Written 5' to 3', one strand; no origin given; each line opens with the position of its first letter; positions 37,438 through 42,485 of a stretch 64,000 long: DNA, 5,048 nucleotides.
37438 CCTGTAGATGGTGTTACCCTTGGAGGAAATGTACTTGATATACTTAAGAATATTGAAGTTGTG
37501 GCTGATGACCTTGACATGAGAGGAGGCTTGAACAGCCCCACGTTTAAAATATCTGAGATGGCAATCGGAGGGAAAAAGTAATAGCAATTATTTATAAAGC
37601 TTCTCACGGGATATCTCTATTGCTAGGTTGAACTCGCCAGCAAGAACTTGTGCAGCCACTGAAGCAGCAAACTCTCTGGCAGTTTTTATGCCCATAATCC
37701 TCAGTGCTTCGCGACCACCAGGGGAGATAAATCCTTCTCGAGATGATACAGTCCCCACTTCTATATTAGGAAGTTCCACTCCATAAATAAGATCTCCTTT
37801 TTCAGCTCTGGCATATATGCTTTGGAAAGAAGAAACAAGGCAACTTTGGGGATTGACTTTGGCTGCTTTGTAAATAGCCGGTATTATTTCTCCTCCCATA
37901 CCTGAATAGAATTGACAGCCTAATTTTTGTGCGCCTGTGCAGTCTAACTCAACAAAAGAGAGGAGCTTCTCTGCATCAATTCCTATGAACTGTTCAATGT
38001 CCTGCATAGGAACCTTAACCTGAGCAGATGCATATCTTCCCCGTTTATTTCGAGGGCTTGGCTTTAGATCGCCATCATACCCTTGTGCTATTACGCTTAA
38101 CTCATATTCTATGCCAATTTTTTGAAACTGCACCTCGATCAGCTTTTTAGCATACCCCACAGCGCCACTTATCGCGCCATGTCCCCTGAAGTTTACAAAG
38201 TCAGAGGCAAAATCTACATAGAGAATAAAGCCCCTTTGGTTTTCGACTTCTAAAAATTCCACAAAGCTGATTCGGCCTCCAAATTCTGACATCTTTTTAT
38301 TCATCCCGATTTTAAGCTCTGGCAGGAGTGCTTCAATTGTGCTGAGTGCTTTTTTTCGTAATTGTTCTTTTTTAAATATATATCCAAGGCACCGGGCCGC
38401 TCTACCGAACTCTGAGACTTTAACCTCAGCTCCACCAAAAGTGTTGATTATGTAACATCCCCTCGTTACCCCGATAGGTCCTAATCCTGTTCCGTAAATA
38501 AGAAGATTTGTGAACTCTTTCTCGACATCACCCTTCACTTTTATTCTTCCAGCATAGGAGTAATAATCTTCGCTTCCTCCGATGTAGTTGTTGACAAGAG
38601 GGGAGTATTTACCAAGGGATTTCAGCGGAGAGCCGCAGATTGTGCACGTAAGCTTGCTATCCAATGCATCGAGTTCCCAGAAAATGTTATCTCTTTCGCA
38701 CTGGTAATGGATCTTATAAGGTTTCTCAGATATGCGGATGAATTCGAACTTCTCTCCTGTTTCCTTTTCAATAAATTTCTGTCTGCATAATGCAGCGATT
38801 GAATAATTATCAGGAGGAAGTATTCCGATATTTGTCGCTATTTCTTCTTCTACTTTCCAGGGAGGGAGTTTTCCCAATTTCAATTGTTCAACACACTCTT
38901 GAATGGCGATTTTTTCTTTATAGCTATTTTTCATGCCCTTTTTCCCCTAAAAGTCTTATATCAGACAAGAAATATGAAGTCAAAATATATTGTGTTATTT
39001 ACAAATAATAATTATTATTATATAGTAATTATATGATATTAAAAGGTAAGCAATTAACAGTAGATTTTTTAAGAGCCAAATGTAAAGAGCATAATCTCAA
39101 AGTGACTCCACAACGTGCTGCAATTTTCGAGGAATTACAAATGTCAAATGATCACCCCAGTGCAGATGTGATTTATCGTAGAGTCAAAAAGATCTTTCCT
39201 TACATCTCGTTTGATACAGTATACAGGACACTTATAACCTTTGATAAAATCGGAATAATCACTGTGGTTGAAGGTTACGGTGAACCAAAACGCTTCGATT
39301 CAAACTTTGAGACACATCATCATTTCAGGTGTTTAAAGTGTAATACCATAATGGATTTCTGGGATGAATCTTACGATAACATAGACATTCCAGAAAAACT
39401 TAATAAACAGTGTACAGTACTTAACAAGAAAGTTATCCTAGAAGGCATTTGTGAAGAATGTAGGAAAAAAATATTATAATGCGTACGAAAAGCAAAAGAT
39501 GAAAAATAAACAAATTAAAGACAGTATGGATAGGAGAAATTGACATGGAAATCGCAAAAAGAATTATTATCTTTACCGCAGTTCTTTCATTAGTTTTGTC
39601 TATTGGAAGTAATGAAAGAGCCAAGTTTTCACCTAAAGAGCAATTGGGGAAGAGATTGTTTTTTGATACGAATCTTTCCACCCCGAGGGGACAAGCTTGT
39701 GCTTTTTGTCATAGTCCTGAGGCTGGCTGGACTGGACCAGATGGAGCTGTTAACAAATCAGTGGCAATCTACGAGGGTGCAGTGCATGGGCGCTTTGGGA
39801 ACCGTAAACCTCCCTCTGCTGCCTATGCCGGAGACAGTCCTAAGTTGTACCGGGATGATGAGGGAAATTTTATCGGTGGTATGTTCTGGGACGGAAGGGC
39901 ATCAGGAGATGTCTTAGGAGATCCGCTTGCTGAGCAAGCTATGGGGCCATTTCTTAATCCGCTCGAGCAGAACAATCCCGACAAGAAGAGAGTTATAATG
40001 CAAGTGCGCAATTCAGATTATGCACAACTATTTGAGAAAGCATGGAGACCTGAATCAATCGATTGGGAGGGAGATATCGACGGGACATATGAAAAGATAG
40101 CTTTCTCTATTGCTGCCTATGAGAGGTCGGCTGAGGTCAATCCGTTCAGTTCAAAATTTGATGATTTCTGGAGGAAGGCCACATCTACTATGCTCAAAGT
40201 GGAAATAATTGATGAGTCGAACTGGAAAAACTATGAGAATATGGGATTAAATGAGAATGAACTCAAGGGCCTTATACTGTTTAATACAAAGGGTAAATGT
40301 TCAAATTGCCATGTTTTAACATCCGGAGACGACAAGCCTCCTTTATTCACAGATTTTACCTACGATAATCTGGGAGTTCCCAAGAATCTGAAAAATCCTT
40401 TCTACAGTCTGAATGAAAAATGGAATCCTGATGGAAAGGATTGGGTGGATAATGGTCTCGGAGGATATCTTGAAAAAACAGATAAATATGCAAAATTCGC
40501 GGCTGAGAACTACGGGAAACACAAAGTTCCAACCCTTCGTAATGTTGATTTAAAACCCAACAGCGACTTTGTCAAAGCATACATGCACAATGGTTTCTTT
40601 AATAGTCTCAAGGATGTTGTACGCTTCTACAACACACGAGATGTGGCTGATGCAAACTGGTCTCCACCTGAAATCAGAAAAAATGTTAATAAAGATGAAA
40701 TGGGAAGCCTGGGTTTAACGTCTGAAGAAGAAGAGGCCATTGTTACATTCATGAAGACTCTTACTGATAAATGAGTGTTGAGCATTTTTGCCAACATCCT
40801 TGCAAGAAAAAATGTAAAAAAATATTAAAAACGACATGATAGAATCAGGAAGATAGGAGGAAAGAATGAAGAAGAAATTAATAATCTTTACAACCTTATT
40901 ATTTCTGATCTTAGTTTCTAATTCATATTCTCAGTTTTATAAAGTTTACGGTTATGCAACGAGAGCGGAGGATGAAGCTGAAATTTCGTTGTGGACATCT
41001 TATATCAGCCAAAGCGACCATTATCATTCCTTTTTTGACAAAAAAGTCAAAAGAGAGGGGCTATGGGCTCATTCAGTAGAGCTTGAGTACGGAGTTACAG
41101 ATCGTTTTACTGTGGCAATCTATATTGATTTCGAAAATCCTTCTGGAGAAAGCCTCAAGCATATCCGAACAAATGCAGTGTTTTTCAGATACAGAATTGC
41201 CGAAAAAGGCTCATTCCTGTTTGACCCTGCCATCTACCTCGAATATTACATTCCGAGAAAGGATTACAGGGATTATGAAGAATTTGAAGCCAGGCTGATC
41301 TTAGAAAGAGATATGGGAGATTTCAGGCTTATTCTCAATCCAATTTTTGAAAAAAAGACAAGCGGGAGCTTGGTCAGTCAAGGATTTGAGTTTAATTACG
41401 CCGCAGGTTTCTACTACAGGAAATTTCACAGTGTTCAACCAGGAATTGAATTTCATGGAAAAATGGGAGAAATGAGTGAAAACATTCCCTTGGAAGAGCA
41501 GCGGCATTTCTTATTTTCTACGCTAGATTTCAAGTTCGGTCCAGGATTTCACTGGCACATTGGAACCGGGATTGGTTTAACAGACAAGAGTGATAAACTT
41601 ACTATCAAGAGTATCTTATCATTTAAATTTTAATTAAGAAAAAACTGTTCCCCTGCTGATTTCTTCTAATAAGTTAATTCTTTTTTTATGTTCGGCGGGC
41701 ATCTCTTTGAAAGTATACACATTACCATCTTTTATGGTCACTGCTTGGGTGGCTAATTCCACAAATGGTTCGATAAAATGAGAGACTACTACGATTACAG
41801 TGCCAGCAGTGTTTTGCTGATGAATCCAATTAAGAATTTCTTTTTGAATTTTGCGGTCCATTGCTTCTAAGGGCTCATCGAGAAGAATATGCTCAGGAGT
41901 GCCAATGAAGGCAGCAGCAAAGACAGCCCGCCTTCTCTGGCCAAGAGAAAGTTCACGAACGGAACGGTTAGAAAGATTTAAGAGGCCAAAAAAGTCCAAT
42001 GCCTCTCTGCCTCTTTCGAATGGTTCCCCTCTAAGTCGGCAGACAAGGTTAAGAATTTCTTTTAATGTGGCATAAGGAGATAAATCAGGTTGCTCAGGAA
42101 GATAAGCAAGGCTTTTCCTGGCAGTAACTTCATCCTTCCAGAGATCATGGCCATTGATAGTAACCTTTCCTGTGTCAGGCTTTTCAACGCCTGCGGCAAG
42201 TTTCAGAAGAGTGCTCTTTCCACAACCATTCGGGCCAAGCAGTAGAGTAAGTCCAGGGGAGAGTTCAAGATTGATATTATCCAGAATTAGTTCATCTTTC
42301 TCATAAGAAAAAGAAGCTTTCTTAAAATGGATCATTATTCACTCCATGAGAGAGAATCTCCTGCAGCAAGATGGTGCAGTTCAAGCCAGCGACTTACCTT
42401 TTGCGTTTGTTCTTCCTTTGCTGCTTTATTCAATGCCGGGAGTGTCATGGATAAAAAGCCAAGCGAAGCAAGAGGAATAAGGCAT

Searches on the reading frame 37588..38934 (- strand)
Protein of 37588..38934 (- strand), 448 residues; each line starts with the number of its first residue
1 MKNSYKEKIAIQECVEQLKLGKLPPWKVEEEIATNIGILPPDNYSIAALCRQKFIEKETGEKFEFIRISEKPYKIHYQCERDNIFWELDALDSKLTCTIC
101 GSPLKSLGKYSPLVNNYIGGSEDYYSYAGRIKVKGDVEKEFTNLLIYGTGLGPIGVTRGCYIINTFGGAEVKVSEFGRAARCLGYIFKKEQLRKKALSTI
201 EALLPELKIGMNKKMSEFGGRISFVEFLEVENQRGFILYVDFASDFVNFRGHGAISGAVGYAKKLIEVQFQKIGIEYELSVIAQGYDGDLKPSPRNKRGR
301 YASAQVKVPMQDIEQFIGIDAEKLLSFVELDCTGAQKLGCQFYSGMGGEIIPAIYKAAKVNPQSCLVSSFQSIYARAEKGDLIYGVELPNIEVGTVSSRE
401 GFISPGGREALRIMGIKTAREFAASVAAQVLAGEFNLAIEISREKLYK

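Call 4: search_protein_families(library=pfam, proteins=[window:37588-38934:-], max_evalue=0.01)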
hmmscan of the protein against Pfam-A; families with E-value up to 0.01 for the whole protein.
window:37588-38934:- (448 aa): 1 family
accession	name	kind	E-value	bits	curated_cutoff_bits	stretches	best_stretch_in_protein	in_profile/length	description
PF00368.23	HMG-CoA_red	-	4.7e-14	52.6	27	1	156-446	73-359/368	Hydroxymethylglutaryl-coenzyme A reductase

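Call 6: search_protein_families(library=ncbifam, proteins=[window:37588-38934:-], max_evalue=0.1)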
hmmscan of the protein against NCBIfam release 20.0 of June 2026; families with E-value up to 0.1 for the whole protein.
window:37588-38934:- (448 aa): 2 families
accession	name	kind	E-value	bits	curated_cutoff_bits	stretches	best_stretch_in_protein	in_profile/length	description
TIGR00533.1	HMG_CoA_R_NADP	equivalog_domain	4.8e-18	65.3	441.8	1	114-438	63-385/402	hydroxymethylglutaryl-CoA reductase (NADPH)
TIGR00920.1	2A060605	subfamily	0.019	13.1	778.35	1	235-435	638-849/887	hydroxymethylglutaryl-CoA reductase (NADPH)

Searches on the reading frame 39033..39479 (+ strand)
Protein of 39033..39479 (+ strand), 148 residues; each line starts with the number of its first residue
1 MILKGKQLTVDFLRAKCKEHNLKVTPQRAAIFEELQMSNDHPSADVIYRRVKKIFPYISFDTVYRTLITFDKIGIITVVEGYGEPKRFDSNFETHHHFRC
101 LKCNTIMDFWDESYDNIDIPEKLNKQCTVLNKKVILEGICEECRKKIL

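Call 4: search_protein_families(library=pfam, proteins=[window:39033-39479:+], max_evalue=0.01)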
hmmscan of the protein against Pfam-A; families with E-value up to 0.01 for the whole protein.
window:39033-39479:+ (148 aa): 1 family
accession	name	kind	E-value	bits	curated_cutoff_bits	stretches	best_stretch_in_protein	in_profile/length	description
PF01475.25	FUR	-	8.4e-27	94.2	23.1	1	20-118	2-102/121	Ferric uptake regulator family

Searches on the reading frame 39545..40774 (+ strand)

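Call 4: search_protein_families(library=pfam, proteins=[window:39545-40774:+], max_evalue=0.01)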
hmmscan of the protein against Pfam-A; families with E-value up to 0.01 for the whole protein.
window:39545-40774:+ (409 aa): 3 families
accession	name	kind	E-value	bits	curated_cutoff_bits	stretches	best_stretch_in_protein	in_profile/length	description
PF03150.19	CCP_MauG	-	5.6e-33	115.1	25.6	1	31-212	3-147/149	Di-haem cytochrome c peroxidase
PF00034.26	Cytochrom_C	-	0.00049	21.8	21.3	0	250-288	10-36/90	Cytochrome c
PF13442.11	Cytochrome_CBB3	-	0.0012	19.5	27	0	246-272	10-31/68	Cytochrome C oxidase, cbb3-type, subunit III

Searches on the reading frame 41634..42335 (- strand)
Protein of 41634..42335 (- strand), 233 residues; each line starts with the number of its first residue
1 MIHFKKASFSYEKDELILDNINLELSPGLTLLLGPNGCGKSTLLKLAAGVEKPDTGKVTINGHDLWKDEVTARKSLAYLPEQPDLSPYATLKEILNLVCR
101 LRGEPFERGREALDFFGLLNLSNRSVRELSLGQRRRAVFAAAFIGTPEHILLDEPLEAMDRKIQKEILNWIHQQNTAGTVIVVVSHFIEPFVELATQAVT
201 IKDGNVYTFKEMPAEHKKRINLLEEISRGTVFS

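Call 4: search_protein_families(library=pfam, proteins=[window:41634-42335:-], max_evalue=0.01)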
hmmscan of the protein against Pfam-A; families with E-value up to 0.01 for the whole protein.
window:41634-42335:- (233 aa): 12 families
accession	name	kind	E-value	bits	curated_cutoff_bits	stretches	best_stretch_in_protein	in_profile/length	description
PF00005.33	ABC_tran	-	7.7e-27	95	25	1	18-156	1-136/137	ABC transporter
PF13304.12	AAA_21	-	6.5e-08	33.4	27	1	29-47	1-19/304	AAA domain, putative AbiEii toxin, Type IV TA system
PF13476.12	AAA_23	-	6.8e-07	30.6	27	1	19-44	11-36/201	AAA domain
PF02463.25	SMC_N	-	2.9e-05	24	40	1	20-44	17-41/220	RecF/RecN/SMC N terminal domain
PF13175.12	AAA_15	-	0.00072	19.7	32.1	1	19-45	15-41/374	AAA ATPase domain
PF13555.12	AAA_29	-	0.001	19.2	27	1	25-44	19-39/61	P-loop containing region of AAA domain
PF02456.21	Adeno_IVa2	-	0.0019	17.5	21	0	11-45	71-105/370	Adenovirus IVa2 protein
PF00004.35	AAA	-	0.002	19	21.2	0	31-78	2-38/131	ATPase family associated with various cellular activities (AAA)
PF03193.22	RsgA_GTPase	-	0.0031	17.8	30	1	15-59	94-138/174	RsgA GTPase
PF13191.12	AAA_16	-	0.0042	18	32.6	1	26-140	23-121/167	AAA ATPase domain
PF13401.12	AAA_22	-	0.0071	17.1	27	0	27-175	5-109/130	AAA domain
PF07728.20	AAA_5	-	0.0092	16.4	22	0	31-51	3-23/139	AAA domain (dynein-related subfamily)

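Call 6: search_protein_families(library=ncbifam, proteins=[window:41634-42335:-], max_evalue=0.1)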
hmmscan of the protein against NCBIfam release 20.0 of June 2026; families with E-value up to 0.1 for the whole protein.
window:41634-42335:- (233 aa): 192 families (the best 25 are shown)
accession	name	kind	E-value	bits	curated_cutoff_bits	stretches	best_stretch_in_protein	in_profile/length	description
TIGR01188.1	drrA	subfamily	4.5e-33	114.8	312.45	1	17-220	8-215/302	daunorubicin resistance ABC transporter, ATP-binding protein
TIGR00968.1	3a0106s01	subfamily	2.5e-29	102.5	342.75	1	16-207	14-210/237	sulfate ABC transporter ATP-binding protein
NF040873.1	AztA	equivalog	3e-29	101.9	220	1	15-190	5-181/191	zinc ABC transporter ATP-binding protein AztA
NF006987.0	PRK09452.1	equivalog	3.5e-29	101.7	482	1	2-206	18-226/378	spermidine/putrescine ABC transporter ATP-binding protein PotA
NF040840.2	tungstate_WtpC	equivalog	1.4e-27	96.9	440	1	9-207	7-210/347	tungstate ABC transporter ATP-binding protein WtpC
NF010061.0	PRK13538.1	equivalog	1.8e-27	96.2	195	1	13-191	15-196/211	cytochrome c biogenesis heme-transporting ATPase CcmA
TIGR01189.1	ccmA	equivalog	1.9e-27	96.2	131.6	1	15-188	13-187/198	heme ABC exporter ATP-binding protein CcmA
NF008409.0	PRK11231.1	equivalog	2.8e-27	95.7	375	1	2-208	3-218/255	Fe(3+) dicitrate ABC transporter ATP-binding protein FecE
TIGR02673.1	FtsE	equivalog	4.1e-27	95.3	264.85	1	1-204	1-213/214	cell division ATP-binding protein FtsE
TIGR03864.1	PQQ_ABC_ATP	hypoth_equivalog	4.5e-27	95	302.25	1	3-207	3-211/236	ABC transporter, ATP-binding subunit, PQQ-dependent alcohol dehydrogenase system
TIGR03740.1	galliderm_ABC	subfamily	5.7e-27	94.8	309.75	1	10-211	9-207/223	lantibiotic protection ABC transporter ATP-binding subunit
NF010068.0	PRK13548.1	equivalog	6e-27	94.4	261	1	2-208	6-223/261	heme ABC transporter ATP-binding protein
TIGR01166.1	cbiO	subfamily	6.4e-27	94.3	211.8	1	11-188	1-187/190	cobalt ABC transporter, ATP-binding protein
NF043075.1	MMSYN1_0197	equivalog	7.4e-27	94.2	550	1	2-207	3-212/341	spermidine/putrescine ABC transporter ATP-binding protein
TIGR02142.1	modC_ABC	equivalog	1.6e-26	93.4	285.05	1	15-231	11-236/353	molybdenum ABC transporter ATP-binding protein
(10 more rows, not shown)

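Call 82: search_protein_families(library=padloc, proteins=[window:41634-42335:-], max_evalue=0.001)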
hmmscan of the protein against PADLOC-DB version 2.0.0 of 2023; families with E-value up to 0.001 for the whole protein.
window:41634-42335:- (233 aa): 17 families
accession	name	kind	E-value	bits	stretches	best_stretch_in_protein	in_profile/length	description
PDLC04135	mad3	-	4.1e-20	70.7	2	123-204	258-343/374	mads_3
PDLC02980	AriA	-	2.2e-09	35.7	1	29-58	1-36/304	-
PDLC04140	mad8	-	5.1e-09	34.1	1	13-197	11-243/314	mads_8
PDLC04164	AriA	-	1.7e-06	25.8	0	146-182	192-228/253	-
PDLC00290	PtuA1|PtuA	-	2.6e-06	25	1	19-48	15-44/414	AAA ATPase domain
PDLC03860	LmuB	-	1.1e-05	22.2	1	22-46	21-45/565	-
PDLC04213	HEC-02A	-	2.2e-05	22.2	1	18-55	14-51/337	-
PDLC04146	HEC-02B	-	4.1e-05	20.8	1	17-51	12-46/344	-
PDLC03878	NsnB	-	6.1e-05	20.9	0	19-47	14-41/345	-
PDLC02981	AriAB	-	6.7e-05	19.7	1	17-45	13-41/694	-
PDLC02979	AriA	-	0.0001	20.2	1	19-45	15-41/373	-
PDLC03863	LmuB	-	0.00015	18.6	0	21-45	18-42/610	-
PDLC00269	PtuA1|PtuA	-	0.00018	18.9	1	16-51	21-57/446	AAA ATPase domain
PDLC00277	PtuA1|PtuA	-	0.00053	17.3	0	19-53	15-49/423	AAA ATPase domain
PDLC00281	PtuA1|PtuA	-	0.00071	16.8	0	31-60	41-70/448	AAA ATPase domain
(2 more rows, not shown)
